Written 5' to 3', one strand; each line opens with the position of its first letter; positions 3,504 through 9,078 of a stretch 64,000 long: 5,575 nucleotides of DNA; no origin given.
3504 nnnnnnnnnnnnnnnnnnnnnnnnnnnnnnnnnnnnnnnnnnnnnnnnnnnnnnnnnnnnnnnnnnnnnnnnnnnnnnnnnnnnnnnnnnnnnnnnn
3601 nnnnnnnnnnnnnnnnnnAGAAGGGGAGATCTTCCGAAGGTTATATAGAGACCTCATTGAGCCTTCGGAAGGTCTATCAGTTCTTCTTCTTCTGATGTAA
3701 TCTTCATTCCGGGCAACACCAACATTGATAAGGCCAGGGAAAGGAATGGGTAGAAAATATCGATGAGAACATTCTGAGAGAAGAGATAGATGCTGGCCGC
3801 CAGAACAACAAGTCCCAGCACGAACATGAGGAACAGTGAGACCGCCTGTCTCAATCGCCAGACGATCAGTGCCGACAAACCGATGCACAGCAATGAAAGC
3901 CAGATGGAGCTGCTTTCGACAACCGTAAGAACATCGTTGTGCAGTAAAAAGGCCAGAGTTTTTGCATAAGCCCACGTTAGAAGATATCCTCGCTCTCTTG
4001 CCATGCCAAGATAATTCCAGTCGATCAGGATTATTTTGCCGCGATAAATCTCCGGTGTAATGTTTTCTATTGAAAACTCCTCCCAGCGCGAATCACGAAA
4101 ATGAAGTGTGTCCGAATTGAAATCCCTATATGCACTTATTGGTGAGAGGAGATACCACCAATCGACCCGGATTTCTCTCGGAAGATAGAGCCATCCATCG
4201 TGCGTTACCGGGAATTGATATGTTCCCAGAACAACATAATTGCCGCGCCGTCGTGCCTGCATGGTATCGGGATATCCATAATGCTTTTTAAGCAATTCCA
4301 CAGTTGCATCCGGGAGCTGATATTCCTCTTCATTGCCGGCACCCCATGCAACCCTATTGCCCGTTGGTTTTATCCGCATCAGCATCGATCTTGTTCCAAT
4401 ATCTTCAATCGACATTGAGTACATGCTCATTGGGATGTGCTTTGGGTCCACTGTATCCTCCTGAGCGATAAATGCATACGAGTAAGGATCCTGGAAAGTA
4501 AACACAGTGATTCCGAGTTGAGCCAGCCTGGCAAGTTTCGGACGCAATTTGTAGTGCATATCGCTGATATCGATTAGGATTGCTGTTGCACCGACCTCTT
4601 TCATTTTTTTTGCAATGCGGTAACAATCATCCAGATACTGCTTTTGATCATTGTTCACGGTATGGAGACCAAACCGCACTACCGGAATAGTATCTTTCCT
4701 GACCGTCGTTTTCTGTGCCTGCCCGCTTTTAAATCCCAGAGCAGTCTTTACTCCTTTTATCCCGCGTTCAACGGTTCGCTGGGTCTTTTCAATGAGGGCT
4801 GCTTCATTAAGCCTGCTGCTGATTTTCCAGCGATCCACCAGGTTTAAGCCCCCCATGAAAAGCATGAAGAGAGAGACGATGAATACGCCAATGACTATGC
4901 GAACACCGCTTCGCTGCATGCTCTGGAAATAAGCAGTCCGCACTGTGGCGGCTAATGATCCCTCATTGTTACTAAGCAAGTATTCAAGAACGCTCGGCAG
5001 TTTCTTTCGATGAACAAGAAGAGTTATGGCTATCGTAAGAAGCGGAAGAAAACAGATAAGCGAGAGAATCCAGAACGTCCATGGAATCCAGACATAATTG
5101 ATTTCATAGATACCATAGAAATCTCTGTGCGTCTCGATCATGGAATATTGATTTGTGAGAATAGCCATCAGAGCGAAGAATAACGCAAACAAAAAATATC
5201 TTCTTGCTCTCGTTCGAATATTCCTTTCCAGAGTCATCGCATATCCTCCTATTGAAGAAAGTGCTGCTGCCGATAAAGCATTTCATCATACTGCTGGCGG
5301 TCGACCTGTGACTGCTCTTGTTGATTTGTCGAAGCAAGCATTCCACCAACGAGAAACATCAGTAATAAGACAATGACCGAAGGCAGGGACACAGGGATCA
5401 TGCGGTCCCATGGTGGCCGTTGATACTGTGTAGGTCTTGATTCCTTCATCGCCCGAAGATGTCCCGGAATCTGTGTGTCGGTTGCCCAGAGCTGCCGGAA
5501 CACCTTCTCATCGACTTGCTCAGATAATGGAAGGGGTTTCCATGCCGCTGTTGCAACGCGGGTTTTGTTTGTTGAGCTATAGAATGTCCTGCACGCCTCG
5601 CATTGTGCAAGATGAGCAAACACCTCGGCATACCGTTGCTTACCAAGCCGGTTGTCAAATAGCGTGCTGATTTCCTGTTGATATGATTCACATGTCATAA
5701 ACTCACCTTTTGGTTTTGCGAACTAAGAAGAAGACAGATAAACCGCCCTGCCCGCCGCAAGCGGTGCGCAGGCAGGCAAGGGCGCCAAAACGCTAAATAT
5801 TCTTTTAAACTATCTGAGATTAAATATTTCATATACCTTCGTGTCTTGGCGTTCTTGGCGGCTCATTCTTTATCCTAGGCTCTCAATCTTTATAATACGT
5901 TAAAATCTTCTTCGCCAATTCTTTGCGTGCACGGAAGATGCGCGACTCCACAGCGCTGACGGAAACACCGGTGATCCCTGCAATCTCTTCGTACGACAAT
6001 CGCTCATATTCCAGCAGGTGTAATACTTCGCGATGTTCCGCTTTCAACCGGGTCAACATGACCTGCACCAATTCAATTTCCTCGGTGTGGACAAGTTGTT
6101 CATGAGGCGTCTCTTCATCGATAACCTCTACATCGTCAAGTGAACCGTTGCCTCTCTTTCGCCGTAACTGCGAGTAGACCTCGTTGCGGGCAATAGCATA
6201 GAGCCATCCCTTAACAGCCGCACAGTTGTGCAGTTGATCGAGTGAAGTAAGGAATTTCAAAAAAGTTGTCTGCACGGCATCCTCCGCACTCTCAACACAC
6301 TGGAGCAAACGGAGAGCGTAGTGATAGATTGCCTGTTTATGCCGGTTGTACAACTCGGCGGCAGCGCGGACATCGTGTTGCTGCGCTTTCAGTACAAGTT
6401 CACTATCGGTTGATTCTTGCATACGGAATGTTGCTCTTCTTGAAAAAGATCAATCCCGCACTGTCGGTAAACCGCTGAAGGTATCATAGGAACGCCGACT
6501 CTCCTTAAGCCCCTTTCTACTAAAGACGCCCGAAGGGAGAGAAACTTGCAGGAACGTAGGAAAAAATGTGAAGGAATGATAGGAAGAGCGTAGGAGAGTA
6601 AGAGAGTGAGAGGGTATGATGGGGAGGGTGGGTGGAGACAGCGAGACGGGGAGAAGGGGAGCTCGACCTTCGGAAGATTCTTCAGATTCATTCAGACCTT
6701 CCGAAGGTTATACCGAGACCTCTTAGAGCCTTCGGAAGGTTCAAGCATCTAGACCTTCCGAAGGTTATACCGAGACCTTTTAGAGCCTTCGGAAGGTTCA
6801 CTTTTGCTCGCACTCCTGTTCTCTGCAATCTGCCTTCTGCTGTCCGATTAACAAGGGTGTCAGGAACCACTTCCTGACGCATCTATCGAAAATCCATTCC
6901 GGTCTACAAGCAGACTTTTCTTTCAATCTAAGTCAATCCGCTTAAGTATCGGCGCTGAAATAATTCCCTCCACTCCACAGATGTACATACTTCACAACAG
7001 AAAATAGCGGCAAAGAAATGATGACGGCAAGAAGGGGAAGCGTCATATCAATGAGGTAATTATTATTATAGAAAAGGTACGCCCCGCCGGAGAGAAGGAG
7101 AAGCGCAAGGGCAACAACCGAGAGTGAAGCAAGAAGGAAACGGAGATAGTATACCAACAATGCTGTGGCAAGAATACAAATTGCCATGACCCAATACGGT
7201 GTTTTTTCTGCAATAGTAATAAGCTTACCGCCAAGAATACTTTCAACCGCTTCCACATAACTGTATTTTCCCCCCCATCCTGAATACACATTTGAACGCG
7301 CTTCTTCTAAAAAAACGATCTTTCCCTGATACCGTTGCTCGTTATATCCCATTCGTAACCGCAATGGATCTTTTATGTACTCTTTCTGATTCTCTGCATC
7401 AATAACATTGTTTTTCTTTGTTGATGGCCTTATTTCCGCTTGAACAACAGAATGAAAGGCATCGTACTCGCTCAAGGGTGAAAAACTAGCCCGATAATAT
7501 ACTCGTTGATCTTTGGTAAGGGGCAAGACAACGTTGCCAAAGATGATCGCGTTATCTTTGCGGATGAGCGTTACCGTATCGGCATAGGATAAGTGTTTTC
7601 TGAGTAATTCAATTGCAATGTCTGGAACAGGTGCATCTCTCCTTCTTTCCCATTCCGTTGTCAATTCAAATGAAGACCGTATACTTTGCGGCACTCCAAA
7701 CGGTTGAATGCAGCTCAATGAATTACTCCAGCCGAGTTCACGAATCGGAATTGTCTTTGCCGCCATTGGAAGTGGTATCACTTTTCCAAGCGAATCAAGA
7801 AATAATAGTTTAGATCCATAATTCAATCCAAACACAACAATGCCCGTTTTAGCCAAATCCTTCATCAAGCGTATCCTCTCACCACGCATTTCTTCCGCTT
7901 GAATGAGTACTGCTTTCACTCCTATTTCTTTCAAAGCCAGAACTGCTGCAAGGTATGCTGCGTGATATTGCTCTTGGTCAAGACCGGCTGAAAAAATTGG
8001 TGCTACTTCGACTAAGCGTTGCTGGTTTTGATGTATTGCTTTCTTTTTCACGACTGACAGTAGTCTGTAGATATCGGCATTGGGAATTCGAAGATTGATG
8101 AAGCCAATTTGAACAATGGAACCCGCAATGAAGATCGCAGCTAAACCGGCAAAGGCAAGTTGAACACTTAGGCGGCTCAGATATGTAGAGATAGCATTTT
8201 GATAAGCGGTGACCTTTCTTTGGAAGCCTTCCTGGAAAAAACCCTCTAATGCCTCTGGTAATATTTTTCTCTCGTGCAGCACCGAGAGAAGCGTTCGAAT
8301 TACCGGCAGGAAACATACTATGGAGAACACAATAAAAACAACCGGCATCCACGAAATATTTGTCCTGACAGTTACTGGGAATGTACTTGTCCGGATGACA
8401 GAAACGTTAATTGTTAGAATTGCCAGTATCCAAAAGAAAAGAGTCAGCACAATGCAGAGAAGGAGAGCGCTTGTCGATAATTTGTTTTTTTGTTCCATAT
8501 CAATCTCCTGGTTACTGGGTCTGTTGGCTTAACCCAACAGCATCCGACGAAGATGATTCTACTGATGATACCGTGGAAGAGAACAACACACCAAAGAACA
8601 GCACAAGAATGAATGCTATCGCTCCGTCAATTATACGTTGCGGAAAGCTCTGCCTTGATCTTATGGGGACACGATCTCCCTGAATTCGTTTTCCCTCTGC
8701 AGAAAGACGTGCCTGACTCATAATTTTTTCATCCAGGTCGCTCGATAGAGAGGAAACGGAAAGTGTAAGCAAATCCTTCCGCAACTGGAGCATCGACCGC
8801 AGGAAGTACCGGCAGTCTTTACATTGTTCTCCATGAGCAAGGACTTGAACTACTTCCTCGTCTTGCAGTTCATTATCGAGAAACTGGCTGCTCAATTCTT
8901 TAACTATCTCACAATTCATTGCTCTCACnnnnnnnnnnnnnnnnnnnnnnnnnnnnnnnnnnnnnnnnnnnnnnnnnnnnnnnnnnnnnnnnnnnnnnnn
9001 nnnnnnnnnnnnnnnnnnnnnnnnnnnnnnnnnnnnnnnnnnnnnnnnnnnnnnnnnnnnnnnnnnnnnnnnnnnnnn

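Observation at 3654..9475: Tandemly duplicated ECF sigma / zf-HC2 anti-sigma / CHASE2-like membrane protein modules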

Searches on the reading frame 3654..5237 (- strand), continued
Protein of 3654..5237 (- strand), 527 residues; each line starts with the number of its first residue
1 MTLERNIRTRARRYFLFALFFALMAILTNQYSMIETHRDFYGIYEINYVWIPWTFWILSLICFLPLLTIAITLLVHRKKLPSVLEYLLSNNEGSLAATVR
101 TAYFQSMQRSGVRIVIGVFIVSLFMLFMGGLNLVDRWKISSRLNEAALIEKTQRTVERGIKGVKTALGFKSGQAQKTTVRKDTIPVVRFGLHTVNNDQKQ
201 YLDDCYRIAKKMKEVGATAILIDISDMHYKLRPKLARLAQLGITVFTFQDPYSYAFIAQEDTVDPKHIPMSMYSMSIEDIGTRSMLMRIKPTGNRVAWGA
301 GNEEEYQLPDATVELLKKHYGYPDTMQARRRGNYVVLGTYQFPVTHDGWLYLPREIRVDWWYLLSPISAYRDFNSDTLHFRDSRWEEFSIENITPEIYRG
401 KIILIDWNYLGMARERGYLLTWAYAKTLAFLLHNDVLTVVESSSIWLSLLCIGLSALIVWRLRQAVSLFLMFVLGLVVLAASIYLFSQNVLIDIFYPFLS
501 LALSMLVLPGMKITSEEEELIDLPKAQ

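Call 99: search_solved_structures(query=A3, max_evalue=1)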
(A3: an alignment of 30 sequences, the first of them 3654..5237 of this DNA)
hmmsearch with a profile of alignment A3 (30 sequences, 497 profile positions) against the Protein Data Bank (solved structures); distinct sequences matched with E-value up to 1: 12.
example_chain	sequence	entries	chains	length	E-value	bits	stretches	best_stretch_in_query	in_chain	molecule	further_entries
6een_D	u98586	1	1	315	0.00031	22.6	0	149-221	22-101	Designer Pentatricopeptide Protein dPPR10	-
6een_C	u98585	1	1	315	0.00053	21.8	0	149-221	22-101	Designer Pentatricopeptide Protein dPPR10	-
6een_A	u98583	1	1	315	0.017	16.8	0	148-221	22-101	Designer Pentatricopeptide Protein dPPR10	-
6een_B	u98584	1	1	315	0.02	16.6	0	149-221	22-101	Designer Pentatricopeptide Protein dPPR10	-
3lzc_A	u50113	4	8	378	0.059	15.1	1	184-225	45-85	Dph2 | 2-(3-amino-3-carboxypropyl)histidine synthase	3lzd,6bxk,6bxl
4ozs_A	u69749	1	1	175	0.13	13.9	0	149-221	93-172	Alpha solenoid protein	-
2l82_A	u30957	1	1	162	0.2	13.3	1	183-237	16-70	DESIGNED PROTEIN OR32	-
3pb0_A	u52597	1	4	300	0.56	11.8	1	176-234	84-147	Dihydrodipicolinate synthase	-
3pb2_A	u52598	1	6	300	0.57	11.8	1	176-234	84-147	Dihydrodipicolinate synthase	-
1o5k_A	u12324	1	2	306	0.58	11.8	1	176-234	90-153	4-hydroxy-tetrahydrodipicolinate synthase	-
8ap6_J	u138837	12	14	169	0.64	11.7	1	44-130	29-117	ATPTB6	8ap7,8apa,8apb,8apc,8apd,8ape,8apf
6tb4_F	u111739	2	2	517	0.65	11.6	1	235-310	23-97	Spt20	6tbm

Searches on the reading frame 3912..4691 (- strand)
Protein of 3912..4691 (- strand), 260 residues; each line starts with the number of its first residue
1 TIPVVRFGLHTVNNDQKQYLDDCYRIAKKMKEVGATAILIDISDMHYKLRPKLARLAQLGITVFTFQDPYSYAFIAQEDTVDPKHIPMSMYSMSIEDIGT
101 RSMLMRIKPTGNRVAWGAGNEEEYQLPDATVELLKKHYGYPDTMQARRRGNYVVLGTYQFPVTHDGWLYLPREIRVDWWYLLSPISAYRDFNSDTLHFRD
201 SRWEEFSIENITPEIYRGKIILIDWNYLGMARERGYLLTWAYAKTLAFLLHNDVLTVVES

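Call 78: find_homologous_proteins(query=A8, max_evalue=0.001)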
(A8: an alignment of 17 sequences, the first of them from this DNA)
Query A8 (17 sequences) (260 aa, profile of the alignment): 4 proteins with E <= 0.001 among 5727 candidates.
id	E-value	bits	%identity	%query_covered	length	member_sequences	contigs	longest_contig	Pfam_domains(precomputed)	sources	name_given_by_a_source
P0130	7.3e-59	217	25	56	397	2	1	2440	-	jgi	jgi:hypothetical protein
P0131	2.7e-57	212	25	64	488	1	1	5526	-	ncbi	-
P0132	8.8e-57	210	28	46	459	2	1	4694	-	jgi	jgi:hypothetical protein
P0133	5.9e-56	207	30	85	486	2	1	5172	-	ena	-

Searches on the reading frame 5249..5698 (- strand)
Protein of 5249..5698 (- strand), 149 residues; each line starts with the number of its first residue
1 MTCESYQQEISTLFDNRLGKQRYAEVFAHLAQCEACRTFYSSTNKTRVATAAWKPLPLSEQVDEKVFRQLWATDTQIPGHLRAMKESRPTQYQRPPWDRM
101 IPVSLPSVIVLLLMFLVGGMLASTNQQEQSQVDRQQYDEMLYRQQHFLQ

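Call 3: search_protein_families(library=pfam, proteins=[window:5249-5698:-], max_evalue=1)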
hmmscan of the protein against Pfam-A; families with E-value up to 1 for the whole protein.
window:5249-5698:- (149 aa): 1 family
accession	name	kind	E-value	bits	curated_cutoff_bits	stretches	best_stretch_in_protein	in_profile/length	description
PF13490.11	zf-HC2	-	4.7e-06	27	22.2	1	3-37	1-35/35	Putative zinc-finger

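Call 4: search_protein_families(library=ncbifam, proteins=[window:5249-5698:-], max_evalue=1)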
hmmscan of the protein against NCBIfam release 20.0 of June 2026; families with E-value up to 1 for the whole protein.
window:5249-5698:- (149 aa): 3 families
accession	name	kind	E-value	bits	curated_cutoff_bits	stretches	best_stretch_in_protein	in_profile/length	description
NF052375.1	antisigma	equivalog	7.1e-07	29.4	100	1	18-134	10-119/217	anti-sigma factor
NF052368.1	antisigmaE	subfamily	3.2e-05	23.7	50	1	1-44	2-45/48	anti-sigma factor family protein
TIGR03988.1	antisig_RsrA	equivalog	0.00025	21.1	62.5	1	3-43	2-42/77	mycothiol system anti-sigma-R factor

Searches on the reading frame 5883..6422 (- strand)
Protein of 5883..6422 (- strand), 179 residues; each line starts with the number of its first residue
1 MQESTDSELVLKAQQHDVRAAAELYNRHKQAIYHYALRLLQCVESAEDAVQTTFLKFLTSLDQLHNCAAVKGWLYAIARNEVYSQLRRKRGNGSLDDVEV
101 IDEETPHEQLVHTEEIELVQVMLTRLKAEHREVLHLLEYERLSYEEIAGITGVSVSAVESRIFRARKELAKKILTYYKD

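Call 3: search_protein_families(library=pfam, proteins=[window:5883-6422:-], max_evalue=1)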
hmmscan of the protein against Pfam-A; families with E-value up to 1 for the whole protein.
window:5883-6422:- (179 aa): 14 families
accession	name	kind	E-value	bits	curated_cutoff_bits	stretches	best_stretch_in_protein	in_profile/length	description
PF04542.20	Sigma70_r2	-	1.1e-15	57.6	24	1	24-90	1-69/71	Sigma-70 region 2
PF08281.18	Sigma70_r4_2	-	7.8e-14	51.5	25.7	1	117-169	2-54/54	Sigma-70, region 4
PF04545.22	Sigma70_r4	-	3.9e-08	33.1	24.1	1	123-169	2-48/50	Sigma-70, region 4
PF13384.12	HTH_23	-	0.00016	21.8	24.6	1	137-162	14-37/50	Homeodomain-like domain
PF02001.22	DUF134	-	0.00074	20.5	27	1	112-174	23-83/98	Protein of unknown function DUF134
PF07638.17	Sigma70_ECF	-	0.0013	19.1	21.1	1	14-171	12-181/185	ECF sigma factor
PF13404.12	HTH_AsnC-type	-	0.0017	18.6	27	1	141-163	17-39/42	AsnC-type helix-turn-helix domain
PF13412.12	HTH_24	-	0.004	17.1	21.9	1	136-167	12-43/48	Winged helix-turn-helix DNA-binding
PF13518.12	HTH_28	-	0.0076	16.8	25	0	11-34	8-31/52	Helix-turn-helix domain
PF04297.20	UPF0122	-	0.011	16.3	22.7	1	126-170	18-62/101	Putative helix-turn-helix protein, YlxM / p13 like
PF20432.4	Xre-like-HTH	-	0.048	14.4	25.8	1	133-166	15-44/63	Antitoxin Xre-like helix-turn-helix domain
PF13551.12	HTH_29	-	0.1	13.1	28.1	0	13-38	9-35/64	Winged helix-turn helix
PF17782.7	DprA_WH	-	0.13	12.8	22.9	1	126-159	10-43/61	DprA winged helix domain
PF15225.11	IL32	-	0.14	13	27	0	88-138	14-63/100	Interleukin 32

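Call 4: search_protein_families(library=ncbifam, proteins=[window:5883-6422:-], max_evalue=1)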
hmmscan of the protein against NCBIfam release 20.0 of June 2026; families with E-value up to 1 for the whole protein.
window:5883-6422:- (179 aa): 106 families (the best 25 are shown)
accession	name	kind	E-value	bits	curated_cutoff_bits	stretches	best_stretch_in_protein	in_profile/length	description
NF058625.1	sigma_PG0214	equivalog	2.6e-32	111.9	130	1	27-175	12-163/170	GFO_1088 family ECF-type sigma factor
TIGR02950.1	SigM_subfam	subfamily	1.1e-30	106.6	147.95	1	23-172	4-157/159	RNA polymerase sigma factor, SigM family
NF009166.1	PRK12513.1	equivalog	1.3e-30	106.6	206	1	2-173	5-186/193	RNA polymerase sigma factor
NF009168.0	PRK12515.1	subfamily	5e-29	101.1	236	1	2-173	5-179/189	RNA polymerase sigma factor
NF004113.0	PRK05602.1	equivalog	4.8e-28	98.2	208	1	2-173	28-201/211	RNA polymerase sigma factor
TIGR02937.1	sigma70-ECF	superfamily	1.8e-27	95.9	42.9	1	20-172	2-164/165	sigma-70 family RNA polymerase sigma factor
TIGR02959.1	SigZ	equivalog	7.8e-26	90.9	168.65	1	26-174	2-149/170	RNA polymerase sigma factor SigZ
TIGR02985.1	Sig70_bacteroi1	subfamily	2e-25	89.9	126.4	1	22-173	4-162/162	RNA polymerase sigma-70 factor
NF009171.0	PRK12518.1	equivalog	1.6e-24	86.8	208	1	3-171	11-182/191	RNA polymerase sigma factor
NF007215.0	PRK09637.1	equivalog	2.2e-24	86.5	212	1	22-173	4-154/181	RNA polymerase sigma factor SigZ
NF009198.0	PRK12546.1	equivalog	2.7e-24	85.9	270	1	22-173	11-161/188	RNA polymerase sigma factor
NF007223.0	PRK09641.1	equivalog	9.7e-24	84.2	209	1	6-173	5-184/187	RNA polymerase sigma factor SigW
NF007225.0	PRK09643.1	equivalog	2e-23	83.2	190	1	2-174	10-183/204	RNA polymerase sigma factor SigM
NF009185.0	PRK12533.1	equivalog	1.4e-22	80.5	248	1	22-173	32-193/231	RNA polymerase sigma factor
NF007216.0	PRK09638.1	equivalog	2.7e-22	79.4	194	1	4-173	3-174/180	RNA polymerase sigma factor SigY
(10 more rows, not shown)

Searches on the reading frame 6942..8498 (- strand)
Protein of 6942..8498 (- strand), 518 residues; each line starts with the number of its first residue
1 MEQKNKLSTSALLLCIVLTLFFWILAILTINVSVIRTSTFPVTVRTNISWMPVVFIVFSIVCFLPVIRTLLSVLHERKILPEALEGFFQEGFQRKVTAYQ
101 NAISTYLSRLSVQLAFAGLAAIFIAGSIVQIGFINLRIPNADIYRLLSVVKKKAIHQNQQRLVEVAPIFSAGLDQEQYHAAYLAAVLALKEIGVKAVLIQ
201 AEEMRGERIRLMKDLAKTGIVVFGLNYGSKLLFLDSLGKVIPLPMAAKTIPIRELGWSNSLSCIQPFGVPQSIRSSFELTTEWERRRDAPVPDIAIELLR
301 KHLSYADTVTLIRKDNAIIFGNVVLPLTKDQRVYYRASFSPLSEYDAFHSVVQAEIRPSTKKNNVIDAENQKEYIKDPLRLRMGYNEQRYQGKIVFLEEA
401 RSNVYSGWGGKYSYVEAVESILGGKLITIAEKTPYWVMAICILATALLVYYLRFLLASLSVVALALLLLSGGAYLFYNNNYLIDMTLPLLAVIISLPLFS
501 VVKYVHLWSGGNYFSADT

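Call 3: search_protein_families(library=pfam, proteins=[window:6942-8498:-], max_evalue=1)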
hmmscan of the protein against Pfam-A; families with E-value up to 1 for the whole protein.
window:6942-8498:- (518 aa): 0 families

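Call 4: search_protein_families(library=ncbifam, proteins=[window:6942-8498:-], max_evalue=1)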
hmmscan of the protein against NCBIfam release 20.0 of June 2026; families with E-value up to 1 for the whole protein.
window:6942-8498:- (518 aa): 1 family
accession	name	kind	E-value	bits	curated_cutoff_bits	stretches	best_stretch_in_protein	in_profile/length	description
NF042907.1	CPn0927_CPn0928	subfamily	0.025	13.4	200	1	40-145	28-132/357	CPn0927/CPn0928 family alpha/beta hydrolase fold protein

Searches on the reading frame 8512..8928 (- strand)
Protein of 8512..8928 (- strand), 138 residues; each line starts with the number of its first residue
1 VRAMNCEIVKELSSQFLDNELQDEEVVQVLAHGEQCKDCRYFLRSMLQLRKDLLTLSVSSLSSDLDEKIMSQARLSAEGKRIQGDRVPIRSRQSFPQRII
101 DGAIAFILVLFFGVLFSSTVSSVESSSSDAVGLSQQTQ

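Call 3: search_protein_families(library=pfam, proteins=[window:8512-8928:-], max_evalue=1)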
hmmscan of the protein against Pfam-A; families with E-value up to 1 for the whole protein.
window:8512-8928:- (138 aa): 6 families
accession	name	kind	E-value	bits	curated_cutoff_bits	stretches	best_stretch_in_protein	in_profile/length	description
PF13490.11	zf-HC2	-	4.4e-07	30.3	22.2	1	6-40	1-35/35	Putative zinc-finger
PF11859.13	DUF3379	-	0.0051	16.6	33.2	1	28-121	20-104/232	Protein of unknown function (DUF3379)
PF24860.1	FdhE_C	-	0.013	16.2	27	1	3-52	3-50/82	FdhE, C-terminal domain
PF23296.1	DUF7079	-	0.12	13.2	27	1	8-32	6-31/110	Domain of unknown function (DUF7079)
PF08439.15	Peptidase_M3_N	-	0.12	13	25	1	20-63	4-47/70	Oligopeptidase F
PF04981.18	NMD3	-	0.12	12.4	24.9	1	4-52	103-154/243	NMD3 family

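Call 4: search_protein_families(library=ncbifam, proteins=[window:8512-8928:-], max_evalue=1)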
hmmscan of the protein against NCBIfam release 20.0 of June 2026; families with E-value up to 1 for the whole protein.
window:8512-8928:- (138 aa): 5 families
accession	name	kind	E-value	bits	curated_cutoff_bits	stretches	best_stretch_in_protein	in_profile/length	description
NF052368.1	antisigmaE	subfamily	1.8e-05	24.5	50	1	4-50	2-48/48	anti-sigma factor family protein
NF052375.1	antisigma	equivalog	0.00023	21.2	100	1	19-122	8-109/217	anti-sigma factor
TIGR03988.1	antisig_RsrA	equivalog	0.00054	20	62.5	1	6-41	2-37/77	mycothiol system anti-sigma-R factor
TIGR04290.1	meth_Rta_06860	hypoth_equivalog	0.015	14.7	300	1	61-116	76-126/226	TIGR04290 family methyltransferase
NF045988.1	HisKinRegBRhodob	equivalog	0.067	11.5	570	1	12-86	232-305/462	sensor histidine kinase RegB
